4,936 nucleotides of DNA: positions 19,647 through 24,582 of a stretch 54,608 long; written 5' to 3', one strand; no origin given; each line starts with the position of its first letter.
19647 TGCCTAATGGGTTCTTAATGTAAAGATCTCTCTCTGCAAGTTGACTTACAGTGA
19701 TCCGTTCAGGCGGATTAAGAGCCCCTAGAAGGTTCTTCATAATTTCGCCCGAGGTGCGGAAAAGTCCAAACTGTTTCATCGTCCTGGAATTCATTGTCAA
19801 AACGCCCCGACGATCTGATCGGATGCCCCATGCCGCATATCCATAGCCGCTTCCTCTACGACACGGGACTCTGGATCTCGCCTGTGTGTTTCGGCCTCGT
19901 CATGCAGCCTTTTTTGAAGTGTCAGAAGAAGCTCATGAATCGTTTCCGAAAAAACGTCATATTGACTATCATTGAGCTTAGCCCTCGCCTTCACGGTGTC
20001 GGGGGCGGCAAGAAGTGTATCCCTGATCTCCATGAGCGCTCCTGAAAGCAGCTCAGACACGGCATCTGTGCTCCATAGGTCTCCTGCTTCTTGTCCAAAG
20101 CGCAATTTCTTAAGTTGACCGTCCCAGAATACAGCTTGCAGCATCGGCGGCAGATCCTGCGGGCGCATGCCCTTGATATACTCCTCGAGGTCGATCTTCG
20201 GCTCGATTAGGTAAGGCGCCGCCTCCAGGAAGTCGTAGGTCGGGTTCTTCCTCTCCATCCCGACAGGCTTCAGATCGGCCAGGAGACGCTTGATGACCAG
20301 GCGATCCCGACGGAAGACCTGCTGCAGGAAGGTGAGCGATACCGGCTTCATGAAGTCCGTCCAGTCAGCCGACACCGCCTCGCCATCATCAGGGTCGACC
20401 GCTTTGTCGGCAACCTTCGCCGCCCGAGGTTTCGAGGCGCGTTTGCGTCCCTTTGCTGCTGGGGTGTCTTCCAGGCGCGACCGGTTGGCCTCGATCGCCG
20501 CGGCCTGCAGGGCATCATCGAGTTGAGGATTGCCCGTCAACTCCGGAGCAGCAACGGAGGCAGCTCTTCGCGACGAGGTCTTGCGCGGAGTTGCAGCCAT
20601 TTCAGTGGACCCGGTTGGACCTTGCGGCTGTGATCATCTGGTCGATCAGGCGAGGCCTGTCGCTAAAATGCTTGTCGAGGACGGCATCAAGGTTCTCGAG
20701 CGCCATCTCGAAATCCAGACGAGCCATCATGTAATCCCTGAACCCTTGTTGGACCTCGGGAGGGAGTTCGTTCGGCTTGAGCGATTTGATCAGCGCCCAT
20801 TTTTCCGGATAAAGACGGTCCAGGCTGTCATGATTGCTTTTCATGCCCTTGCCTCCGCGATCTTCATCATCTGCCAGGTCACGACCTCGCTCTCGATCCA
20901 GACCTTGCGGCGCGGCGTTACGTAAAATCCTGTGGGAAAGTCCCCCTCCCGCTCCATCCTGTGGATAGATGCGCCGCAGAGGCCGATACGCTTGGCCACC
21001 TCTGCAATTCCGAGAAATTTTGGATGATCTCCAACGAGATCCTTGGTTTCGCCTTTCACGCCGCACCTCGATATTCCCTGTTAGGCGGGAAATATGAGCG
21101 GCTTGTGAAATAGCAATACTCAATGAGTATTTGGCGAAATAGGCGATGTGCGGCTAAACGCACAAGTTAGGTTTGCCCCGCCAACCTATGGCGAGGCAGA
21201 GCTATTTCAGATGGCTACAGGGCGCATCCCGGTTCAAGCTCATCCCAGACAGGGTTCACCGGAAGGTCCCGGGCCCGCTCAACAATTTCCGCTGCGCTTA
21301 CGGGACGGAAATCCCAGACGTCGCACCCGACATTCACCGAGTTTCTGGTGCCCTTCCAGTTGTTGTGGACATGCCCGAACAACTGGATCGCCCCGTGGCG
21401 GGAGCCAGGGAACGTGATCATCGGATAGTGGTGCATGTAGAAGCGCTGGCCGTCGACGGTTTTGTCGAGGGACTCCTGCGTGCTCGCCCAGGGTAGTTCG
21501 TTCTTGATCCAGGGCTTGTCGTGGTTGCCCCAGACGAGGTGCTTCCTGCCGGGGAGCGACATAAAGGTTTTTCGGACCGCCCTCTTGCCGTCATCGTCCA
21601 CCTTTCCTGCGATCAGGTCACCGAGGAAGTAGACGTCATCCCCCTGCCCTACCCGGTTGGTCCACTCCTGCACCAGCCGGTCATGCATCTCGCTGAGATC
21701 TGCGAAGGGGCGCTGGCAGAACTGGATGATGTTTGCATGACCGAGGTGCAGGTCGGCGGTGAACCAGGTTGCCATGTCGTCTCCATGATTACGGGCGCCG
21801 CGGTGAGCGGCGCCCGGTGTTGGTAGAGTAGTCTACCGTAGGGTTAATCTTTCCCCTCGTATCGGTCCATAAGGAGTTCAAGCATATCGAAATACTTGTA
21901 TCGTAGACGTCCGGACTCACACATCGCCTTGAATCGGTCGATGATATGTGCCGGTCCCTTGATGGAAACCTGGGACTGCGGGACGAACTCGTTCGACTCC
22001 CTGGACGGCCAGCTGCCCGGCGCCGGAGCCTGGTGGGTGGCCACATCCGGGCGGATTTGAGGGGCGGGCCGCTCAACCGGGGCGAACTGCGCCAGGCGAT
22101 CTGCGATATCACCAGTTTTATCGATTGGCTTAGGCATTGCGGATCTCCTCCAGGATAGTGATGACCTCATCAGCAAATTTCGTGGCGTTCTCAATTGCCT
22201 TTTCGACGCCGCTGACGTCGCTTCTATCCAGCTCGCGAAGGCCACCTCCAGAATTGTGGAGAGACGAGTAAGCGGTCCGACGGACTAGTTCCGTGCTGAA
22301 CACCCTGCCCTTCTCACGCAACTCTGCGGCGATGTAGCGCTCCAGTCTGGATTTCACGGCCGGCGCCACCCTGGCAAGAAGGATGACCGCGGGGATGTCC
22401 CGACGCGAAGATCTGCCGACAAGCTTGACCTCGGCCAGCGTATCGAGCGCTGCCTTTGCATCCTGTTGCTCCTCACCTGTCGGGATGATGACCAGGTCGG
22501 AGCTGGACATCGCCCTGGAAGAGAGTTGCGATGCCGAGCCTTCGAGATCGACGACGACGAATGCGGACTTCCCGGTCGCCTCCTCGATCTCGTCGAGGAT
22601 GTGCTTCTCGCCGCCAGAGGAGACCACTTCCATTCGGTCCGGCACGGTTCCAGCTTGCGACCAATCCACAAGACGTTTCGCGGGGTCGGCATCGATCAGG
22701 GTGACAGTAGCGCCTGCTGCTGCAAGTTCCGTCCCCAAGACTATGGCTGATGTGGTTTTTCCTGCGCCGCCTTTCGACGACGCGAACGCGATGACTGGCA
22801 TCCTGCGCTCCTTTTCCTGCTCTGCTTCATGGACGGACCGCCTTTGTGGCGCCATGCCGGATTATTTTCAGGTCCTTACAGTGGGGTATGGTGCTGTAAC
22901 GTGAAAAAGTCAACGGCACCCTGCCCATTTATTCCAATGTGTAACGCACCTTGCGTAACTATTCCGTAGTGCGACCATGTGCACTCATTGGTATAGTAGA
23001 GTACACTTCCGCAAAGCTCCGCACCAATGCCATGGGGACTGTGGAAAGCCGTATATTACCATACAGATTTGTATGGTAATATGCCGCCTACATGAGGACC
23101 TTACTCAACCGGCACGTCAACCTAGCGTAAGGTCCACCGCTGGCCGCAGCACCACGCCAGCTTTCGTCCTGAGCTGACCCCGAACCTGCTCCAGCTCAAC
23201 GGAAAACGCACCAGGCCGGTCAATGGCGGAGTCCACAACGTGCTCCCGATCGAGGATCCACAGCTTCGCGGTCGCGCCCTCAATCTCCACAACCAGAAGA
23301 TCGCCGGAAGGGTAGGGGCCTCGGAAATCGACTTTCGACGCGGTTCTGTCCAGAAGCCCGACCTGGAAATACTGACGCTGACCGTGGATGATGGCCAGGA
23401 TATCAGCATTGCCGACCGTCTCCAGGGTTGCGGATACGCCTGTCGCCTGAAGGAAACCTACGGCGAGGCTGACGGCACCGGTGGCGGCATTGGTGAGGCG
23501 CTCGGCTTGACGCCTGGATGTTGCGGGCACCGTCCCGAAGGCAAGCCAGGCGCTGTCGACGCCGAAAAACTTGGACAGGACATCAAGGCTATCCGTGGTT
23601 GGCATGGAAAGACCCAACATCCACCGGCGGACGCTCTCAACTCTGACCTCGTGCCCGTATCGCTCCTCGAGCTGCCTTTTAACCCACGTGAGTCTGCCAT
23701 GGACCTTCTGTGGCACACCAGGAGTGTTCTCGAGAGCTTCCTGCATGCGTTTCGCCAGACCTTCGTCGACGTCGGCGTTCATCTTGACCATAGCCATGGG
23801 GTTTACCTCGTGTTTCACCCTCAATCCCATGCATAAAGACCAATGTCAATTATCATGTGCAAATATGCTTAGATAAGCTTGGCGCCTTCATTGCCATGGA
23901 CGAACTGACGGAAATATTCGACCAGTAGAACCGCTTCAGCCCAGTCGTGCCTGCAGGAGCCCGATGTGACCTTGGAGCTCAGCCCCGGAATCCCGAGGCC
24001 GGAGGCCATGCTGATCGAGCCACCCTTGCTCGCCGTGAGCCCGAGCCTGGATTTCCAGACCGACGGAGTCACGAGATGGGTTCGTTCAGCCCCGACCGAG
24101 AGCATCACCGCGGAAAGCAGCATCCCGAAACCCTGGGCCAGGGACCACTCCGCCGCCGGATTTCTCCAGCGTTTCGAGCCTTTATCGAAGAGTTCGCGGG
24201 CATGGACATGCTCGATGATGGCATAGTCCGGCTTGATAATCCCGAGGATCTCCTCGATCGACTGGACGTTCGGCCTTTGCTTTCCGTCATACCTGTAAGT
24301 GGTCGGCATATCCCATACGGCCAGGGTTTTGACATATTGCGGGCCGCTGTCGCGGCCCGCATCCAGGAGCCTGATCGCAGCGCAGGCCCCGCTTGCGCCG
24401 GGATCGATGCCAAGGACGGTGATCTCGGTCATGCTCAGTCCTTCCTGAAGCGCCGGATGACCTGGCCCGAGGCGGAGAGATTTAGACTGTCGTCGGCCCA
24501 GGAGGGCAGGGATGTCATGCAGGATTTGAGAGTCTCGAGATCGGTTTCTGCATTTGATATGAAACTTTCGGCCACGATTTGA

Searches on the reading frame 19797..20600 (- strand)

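Call 35: search_protein_families(library=pfam, proteins=[window:19797-20600:-], max_evalue=0.001)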
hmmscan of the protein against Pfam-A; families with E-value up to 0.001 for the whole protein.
window:19797-20600:- (267 aa): 1 family
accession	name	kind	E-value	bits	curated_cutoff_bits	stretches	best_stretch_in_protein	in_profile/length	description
PF07278.17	DUF1441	-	5.7e-08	33.2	35.1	1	88-230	2-143/147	Protein of unknown function (DUF1441)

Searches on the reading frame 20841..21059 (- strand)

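Call 36: search_protein_families(library=pfam, proteins=[window:20841-21059:-], max_evalue=10)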
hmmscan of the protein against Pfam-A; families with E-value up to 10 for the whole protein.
window:20841-21059:- (72 aa): 3 families
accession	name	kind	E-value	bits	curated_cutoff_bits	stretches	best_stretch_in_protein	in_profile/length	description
PF05930.18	Phage_AlpA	-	4.3e-07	30.1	21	1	15-63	3-51/51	Prophage CP4-57 regulatory protein (AlpA)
PF09339.16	HTH_IclR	-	0.015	15.5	22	1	7-35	10-38/52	IclR helix-turn-helix domain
PF12728.13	HTH_17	-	0.058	14.1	27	1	15-62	1-46/51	Helix-turn-helix domain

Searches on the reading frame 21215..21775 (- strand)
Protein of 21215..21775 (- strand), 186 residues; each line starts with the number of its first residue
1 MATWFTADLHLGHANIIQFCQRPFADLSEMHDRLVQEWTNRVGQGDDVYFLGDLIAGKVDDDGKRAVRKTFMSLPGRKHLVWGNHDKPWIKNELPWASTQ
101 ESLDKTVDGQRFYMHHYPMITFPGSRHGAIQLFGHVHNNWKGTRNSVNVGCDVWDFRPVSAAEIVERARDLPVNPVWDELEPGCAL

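Call 35: search_protein_families(library=pfam, proteins=[window:21215-21775:-], max_evalue=0.001)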
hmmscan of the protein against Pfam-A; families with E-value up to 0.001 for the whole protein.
window:21215-21775:- (186 aa): 0 families

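Call 40: search_protein_families(library=phrogs, proteins=[window:21215-21775:-], max_evalue=0.01)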
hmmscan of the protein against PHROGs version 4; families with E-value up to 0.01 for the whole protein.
window:21215-21775:- (186 aa): 2 families
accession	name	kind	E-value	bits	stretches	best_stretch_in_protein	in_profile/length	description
phrog_547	-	other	5.4e-45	154.4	1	1-170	29-201/245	phosphoesterase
phrog_30537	-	unknown function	0.00024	22.5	1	17-56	2-41/87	-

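Call 86: search_protein_families(library=padloc, proteins=[window:21215-21775:-], max_evalue=0.001)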
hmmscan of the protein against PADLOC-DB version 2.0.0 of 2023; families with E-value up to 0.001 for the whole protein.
window:21215-21775:- (186 aa): 0 families

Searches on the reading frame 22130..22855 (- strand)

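Call 35: search_protein_families(library=pfam, proteins=[window:22130-22855:-], max_evalue=0.001)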
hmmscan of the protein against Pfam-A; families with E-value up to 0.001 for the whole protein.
window:22130-22855:- (241 aa): 8 families
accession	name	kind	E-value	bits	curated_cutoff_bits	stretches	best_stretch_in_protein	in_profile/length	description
PF07015.17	VirC1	-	7.7e-23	81.5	24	1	19-203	1-189/231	VirC1 protein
PF13614.12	AAA_31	-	2.1e-13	51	27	1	20-59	2-41/177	AAA domain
PF01656.29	CbiA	-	4e-13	49.9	25.4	1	22-202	1-121/125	CobQ/CobB/MinD/ParA nucleotide binding domain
PF09140.17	MipZ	-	1.4e-08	34.8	20.7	1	21-61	2-42/262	ATPase MipZ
PF10609.15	ParA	-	2.4e-06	27.6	27.1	1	21-57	5-41/246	NUBPL iron-transfer P-loop NTPase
PF02374.21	ArsA_ATPase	-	2.8e-06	27.2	24.3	1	23-65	4-46/305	Anion-transporting ATPase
PF06414.18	Zeta_toxin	-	0.00043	20.2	22.3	0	14-62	10-57/199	Zeta toxin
PF25199.1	nSTAND_NTPase5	-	0.00076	19.8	34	0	7-65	28-87/145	Novel STAND NTPase 5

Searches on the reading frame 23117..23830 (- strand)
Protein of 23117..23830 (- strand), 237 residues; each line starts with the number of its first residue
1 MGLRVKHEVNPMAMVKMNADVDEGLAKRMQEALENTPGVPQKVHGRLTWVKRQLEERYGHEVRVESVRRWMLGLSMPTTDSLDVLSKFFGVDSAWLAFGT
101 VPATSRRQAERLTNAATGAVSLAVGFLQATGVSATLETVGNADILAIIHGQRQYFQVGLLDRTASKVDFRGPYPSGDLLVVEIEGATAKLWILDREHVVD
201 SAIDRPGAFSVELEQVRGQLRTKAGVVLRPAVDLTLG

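Call 35: search_protein_families(library=pfam, proteins=[window:23117-23830:-], max_evalue=0.001)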
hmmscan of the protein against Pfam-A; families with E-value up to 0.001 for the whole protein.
window:23117-23830:- (237 aa): 0 families

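Call 40: search_protein_families(library=phrogs, proteins=[window:23117-23830:-], max_evalue=0.01)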
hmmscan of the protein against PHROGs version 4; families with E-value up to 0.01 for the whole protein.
window:23117-23830:- (237 aa): 3 families
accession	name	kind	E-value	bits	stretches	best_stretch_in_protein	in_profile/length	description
phrog_4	-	transcription regulation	3.2e-05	24.1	1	11-106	115-201/400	transcriptional repressor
phrog_2967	-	transcription regulation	3.9e-05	24.3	1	26-149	12-121/225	transcriptional regulator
phrog_8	-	transcription regulation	0.0061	17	1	65-104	185-223/346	transcriptional regulator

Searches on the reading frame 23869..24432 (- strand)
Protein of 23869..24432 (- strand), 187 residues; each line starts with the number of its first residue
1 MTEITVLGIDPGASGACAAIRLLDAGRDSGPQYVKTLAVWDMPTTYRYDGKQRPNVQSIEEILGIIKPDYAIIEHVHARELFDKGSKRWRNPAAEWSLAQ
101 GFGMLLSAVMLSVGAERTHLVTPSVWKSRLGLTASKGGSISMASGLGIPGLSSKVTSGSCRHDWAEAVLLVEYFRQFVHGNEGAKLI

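Call 35: search_protein_families(library=pfam, proteins=[window:23869-24432:-], max_evalue=0.001)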
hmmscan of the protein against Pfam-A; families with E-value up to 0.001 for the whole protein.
window:23869-24432:- (187 aa): 0 families

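Call 40: search_protein_families(library=phrogs, proteins=[window:23869-24432:-], max_evalue=0.01)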
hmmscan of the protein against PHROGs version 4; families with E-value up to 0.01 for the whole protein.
window:23869-24432:- (187 aa): 1 family
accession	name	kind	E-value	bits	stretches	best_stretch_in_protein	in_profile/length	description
phrog_1770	-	DNA, RNA and nucleotide metabolism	1.4e-07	32.7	1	1-177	1-150/158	Holliday junction resolvase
